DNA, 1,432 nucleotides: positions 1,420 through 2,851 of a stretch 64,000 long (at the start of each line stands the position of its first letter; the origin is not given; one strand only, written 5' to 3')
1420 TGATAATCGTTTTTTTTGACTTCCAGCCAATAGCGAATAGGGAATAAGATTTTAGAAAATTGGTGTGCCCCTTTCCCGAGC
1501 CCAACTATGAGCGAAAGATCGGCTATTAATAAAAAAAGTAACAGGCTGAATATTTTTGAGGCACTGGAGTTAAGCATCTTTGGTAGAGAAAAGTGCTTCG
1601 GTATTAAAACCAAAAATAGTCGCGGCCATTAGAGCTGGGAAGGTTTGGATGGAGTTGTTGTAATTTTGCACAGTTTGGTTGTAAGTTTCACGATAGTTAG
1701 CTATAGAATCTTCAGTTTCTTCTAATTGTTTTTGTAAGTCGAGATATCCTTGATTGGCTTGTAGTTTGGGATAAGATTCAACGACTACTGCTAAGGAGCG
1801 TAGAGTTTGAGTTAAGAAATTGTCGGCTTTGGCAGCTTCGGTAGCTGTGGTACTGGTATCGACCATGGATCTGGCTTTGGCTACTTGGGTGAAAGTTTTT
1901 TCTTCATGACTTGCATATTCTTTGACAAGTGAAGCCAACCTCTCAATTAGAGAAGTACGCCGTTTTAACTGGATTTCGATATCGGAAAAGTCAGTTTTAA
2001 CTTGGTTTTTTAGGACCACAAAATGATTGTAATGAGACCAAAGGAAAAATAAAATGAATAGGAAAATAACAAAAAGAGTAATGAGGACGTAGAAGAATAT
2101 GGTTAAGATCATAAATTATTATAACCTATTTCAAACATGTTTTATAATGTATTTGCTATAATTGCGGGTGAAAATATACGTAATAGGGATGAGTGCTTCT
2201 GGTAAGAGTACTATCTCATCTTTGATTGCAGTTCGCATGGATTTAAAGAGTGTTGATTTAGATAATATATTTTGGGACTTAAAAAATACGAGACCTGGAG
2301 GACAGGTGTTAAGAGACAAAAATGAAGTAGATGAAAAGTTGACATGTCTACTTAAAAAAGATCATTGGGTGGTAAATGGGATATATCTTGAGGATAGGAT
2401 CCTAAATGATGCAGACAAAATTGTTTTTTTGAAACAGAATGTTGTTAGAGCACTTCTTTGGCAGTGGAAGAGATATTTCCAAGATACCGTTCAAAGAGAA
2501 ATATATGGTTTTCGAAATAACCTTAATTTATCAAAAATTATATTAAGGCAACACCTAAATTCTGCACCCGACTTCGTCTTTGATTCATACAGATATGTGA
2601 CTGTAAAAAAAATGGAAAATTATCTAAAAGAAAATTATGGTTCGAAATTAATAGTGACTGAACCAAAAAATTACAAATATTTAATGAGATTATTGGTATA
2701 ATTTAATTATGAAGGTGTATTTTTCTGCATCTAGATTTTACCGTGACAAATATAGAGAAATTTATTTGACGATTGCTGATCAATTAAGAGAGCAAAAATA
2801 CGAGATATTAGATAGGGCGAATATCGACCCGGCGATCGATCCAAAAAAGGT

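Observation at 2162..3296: Nucleoside-2-deoxyribosyltransferase-like domain fused to a ribbon-helix-helix DNA-binding domain, next to a P-loop kinase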

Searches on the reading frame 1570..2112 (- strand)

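Call 5: search_protein_families(library=pfam, proteins=[window:1570-2112:-], max_evalue=1)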
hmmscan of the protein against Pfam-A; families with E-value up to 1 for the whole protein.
window:1570-2112:- (180 aa): 10 families
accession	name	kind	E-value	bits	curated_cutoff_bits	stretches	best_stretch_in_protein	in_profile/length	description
PF04011.17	LemA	-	1.7e-45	154.9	26.2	1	42-179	2-139/149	LemA family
PF22872.1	DUF7018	-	0.025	15.2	27.8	1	88-150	30-92/116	Domain of unknown function (DUF7018)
PF11083.13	Relaxase_C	-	0.039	14.6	30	1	116-154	81-119/125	C-terminal helical hairpin domain from relaxase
PF07219.19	HemY_N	-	0.052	14.1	31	1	7-95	16-104/107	HemY protein N-terminus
PF07352.17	Phage_Mu_Gam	-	0.058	13.8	28.3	0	48-83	39-73/149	Bacteriophage Mu Gam like protein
PF01594.21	AI-2E_transport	-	0.11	12.1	34.3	0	9-89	53-123/327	AI-2E family transporter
PF03597.20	FixS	-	0.3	11.3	23.1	1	5-29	3-27/44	Cytochrome oxidase maturation protein cbb3-type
PF06419.17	COG6_N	-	0.4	11.3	27.4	1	37-90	30-83/114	Conserved oligomeric complex COG6, N-terminal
PF13683.12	rve_3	-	0.43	10.8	26.5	0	126-146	35-55/67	Integrase core domain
PF10112.14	Halogen_Hydrol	-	0.81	10.1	29.8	0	29-150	49-175/191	5-bromo-4-chloroindolyl phosphate hydrolysis protein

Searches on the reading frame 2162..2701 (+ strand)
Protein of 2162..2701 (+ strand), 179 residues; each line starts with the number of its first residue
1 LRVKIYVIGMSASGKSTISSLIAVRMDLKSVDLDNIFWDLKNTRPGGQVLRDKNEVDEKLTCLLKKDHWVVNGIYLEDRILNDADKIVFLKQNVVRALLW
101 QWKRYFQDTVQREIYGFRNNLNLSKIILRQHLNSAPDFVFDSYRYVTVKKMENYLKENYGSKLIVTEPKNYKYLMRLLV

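Call 5: search_protein_families(library=pfam, proteins=[window:2162-2701:+], max_evalue=1)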
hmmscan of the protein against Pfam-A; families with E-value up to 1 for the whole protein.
window:2162-2701:+ (179 aa): 6 families
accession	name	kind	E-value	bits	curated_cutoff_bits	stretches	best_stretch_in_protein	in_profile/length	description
PF13238.12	AAA_18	-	0.017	16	29.4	1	5-73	1-79/128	AAA domain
PF02224.24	Cytidylate_kin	-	0.022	14.9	26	1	9-33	5-29/211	Cytidylate kinase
PF01202.28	SKI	-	0.042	14.4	22.1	1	12-39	2-29/159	Shikimate kinase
PF13671.12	AAA_33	-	0.043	14.6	27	1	5-45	2-42/143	AAA domain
PF25219.1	Znf_Tenuivirus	-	0.077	13.6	27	1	105-149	25-67/73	Zinc finger, Tenuivirus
PF05592.18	Bac_rhamnosid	-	0.11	12.9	22.2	1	133-155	69-91/102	Bacterial alpha-L-rhamnosidase concanavalin-like domain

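Call 7: search_protein_families(library=ncbifam, proteins=[window:2162-2701:+], max_evalue=1)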
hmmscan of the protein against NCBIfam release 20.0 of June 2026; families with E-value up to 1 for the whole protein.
window:2162-2701:+ (179 aa): 13 families
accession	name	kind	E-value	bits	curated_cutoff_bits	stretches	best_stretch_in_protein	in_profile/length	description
NF005576.0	PRK07261.1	equivalog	5.2e-13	49.1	224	1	4-107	2-102/171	DNA topology modulation protein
NF005994.0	PRK08118.1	equivalog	6.7e-12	45.8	215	1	4-108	3-103/172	DNA topology modulation protein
NF004861.0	PRK06217.1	equivalog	4.3e-10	39.3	203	1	3-91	2-91/183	hypothetical protein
NF040667.1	hom_kin_desulfo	exception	1.5e-05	25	197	1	5-37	3-35/163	homoserine kinase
NF002988.0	PRK03731.1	equivalog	0.002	17.9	161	1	1-39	1-39/174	shikimate kinase AroL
NF010556.0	PRK13951.1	equivalog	0.006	15.5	560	1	4-36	2-34/492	bifunctional shikimate kinase AroK/3-dehydroquinate synthase AroB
NF010555.0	PRK13949.1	equivalog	0.008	16.3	180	1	3-35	2-34/175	shikimate kinase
NF003012.0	PRK03839.1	equivalog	0.018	15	152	1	4-91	2-87/180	putative kinase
NF010341.0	PRK13768.1-3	equivalog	0.026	14.1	355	1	1-59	1-54/257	GTPase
NF004494.0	PRK05839.1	equivalog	0.035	12.8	485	1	100-171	275-339/376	succinyldiaminopimelate transaminase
TIGR00017.1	cmk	equivalog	0.04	13.6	135.55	1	2-33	2-33/217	(d)CMP kinase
TIGR01313.1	therm_gnt_kin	subfamily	0.091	12.5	113.75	1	7-36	3-32/164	gluconokinase, GntK/IdnK-type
NF010552.0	PRK13946.1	equivalog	0.1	12.2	186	1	4-35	25-56/198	shikimate kinase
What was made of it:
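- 2168..2701 (+): P-loop kinase-fold protein (177 aa from GTG 2168; 179 aa from TTG 2162). The Walker A motif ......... is at 2186-2212, and the conserved DLD..F.D motif includes D34 and D39 (2261-2278). NCBIfam 'DNA topology modulation protein' E=5e-13, far below its cut-off (call 7).
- On P-loop kinase (adenylate/shikimate/nucleoside kinase fold), FlaR-like: The NCBIfam FlaR 'DNA topology modulation protein' model gives E=5e-13 but only 49 bits against a 224 cut-off (call 7).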

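Call 8: search_protein_families(library=padloc, proteins=[window:2162-2701:+], max_evalue=1)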
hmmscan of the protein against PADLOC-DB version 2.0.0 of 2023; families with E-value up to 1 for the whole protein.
window:2162-2701:+ (179 aa): 1 family
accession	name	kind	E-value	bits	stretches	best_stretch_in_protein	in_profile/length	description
PDLC02911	VakA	-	0.0015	17.1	1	1-30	1-30/163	-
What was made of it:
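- The kinase gives a weak VakA hit in PADLOC (E=1.5e-3, P-loop region only; call 8).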

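Call 47: search_solved_structures(query=A3, max_evalue=1, show_alignments=1)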
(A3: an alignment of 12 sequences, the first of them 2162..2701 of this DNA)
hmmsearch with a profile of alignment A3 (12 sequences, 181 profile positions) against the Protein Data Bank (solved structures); distinct sequences matched with E-value up to 1: 215 (the best 60 are shown).
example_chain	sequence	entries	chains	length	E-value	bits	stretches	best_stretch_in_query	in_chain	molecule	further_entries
9fqr_Xf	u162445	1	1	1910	4.3e-16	62.4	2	2-35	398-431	Cilia- and flagella-associated protein 276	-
9d2f_A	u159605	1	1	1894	2.2e-13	53.5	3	1-31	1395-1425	Adenylate kinase 9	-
6c2u_A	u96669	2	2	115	3.9e-08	36.4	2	3-23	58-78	phosphate-loop protein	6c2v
9fqr_G8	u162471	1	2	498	8.1e-07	32.1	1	2-32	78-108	Adenylate kinase 8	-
2pt5_A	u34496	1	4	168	4.2e-05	26.5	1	1-41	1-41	Shikimate kinase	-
4loa_A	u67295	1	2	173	4.7e-05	26.4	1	3-90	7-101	De-novo design amidase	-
9fqr_Xc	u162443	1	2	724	0.00023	24.2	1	1-35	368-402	Adenylate kinase 7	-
1via_A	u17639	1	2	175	0.00033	23.6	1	3-90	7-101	shikimate kinase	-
1rz3_A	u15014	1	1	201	0.00074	22.5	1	7-46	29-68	hypothetical protein RBSTP0775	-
2qg6_A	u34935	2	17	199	0.00094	22.1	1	1-63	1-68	Nicotinamide riboside kinase 1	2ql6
9d2f_D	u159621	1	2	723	0.001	22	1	1-35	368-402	Adenylate kinase 7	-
4cvn_A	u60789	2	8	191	0.0024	20.8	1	1-34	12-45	PUTATIVE ADENYLATE KINASE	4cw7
3vaa_A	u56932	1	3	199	0.003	20.5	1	1-42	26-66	Shikimate kinase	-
7yq0_A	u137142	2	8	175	0.0032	20.4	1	3-26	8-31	Adenylyl-sulfate kinase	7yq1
7tbv_A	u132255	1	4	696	0.0032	20.4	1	3-35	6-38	Pentafunctional AROM polypeptide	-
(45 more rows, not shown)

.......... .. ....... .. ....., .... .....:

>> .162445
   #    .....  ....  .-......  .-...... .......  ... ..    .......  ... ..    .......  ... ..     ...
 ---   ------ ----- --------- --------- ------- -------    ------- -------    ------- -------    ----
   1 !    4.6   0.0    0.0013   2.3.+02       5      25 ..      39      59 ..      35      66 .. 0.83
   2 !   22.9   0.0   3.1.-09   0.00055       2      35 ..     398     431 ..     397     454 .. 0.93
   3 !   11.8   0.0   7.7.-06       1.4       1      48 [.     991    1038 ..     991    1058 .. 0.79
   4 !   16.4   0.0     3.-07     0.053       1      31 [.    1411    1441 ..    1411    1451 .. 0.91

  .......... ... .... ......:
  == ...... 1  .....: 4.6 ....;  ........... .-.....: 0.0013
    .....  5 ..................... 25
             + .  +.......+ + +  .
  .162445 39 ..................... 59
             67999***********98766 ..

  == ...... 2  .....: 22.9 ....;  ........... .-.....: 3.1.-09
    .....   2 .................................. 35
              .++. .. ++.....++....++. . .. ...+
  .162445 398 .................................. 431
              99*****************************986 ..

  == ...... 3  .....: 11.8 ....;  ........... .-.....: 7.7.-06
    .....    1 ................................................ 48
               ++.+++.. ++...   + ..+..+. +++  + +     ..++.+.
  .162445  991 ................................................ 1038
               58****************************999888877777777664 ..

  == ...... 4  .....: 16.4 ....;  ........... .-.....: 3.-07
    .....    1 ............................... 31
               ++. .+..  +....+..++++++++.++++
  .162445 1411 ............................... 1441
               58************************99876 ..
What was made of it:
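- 2168..2701 (+): PDB profile hits to adenylate kinases 7/8/9, shikimate kinase and nicotinamide riboside kinase cover mainly the N-terminal P-loop part (call 47).
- On P-loop kinase (adenylate/shikimate/nucleoside kinase fold), FlaR-like: PDB hits cover mainly the P-loop region (call 47).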

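Call 48: search_protein_families(library=pfam, alignment_id=A3, max_evalue=0.01)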
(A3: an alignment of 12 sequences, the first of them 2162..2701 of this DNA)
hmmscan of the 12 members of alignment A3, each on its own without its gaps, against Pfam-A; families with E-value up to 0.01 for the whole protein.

A. member 1, window:2162-2701:+ (179 aa): 0 families

B. families by the number of members that match (of 12 scanned): 14 families
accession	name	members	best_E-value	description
PF13238.12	AAA_18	11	2.2e-06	AAA domain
PF13521.12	AAA_28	8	2.5e-05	AAA domain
PF02224.24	Cytidylate_kin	7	3.3e-05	Cytidylate kinase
PF01202.28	SKI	6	0.0003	Shikimate kinase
PF13671.12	AAA_33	4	0.0013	AAA domain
PF00004.35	AAA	4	0.0022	ATPase family associated with various cellular activities (AAA)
PF13479.12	AAA_24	3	0.00017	AAA domain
PF00005.33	ABC_tran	2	4.1e-05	ABC transporter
PF13173.12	AAA_14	2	0.002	AAA domain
PF20720.3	nSTAND3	2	0.0026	Novel STAND NTPase 3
PF13207.12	AAA_17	2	0.007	AAA domain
PF13401.12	AAA_22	1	0.0031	AAA domain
PF08477.19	Roc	1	0.004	Ras of Complex, Roc, domain of DAPkinase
PF01745.22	IPT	1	0.0086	Isopentenyl transferase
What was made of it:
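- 2168..2701 (+): 11 of 12 family members hit AAA_18 (call 48).
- On P-loop kinase (adenylate/shikimate/nucleoside kinase fold), FlaR-like: 11 of 12 relatives hit AAA_18 (call 48).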
